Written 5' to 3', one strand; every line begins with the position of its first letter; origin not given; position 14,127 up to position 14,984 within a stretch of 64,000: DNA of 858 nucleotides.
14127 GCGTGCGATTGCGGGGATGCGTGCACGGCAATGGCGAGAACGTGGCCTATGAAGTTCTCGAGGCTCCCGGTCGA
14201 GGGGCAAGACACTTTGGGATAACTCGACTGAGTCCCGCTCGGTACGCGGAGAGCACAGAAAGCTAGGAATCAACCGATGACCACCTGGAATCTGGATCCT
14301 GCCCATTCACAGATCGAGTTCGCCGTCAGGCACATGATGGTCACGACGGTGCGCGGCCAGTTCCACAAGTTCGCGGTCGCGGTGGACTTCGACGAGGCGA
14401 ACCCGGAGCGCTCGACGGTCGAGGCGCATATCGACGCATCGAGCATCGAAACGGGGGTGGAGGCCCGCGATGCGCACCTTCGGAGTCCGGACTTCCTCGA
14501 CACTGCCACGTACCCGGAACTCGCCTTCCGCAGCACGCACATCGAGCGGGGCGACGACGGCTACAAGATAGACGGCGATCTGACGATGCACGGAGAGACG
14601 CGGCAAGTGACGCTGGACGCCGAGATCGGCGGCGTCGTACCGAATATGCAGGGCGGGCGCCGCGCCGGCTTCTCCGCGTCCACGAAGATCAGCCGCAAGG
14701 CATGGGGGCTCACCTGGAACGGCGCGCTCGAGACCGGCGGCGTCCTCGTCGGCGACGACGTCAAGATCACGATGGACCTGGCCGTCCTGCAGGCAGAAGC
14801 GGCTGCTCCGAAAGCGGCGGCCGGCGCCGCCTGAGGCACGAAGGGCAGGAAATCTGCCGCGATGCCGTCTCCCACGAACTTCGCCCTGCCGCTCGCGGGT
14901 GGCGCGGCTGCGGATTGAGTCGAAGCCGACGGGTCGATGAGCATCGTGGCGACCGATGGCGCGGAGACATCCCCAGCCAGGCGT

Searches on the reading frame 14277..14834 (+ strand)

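Call 71: search_protein_families(library=pfam, proteins=[window:14277-14834:+], max_evalue=0.00001)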
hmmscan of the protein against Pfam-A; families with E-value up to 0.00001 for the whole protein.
window:14277-14834:+ (185 aa): 1 family
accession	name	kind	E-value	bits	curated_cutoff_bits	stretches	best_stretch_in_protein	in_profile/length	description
PF04264.18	YceI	-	1.8e-53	181.4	23.7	1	4-168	1-148/150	YceI-like domain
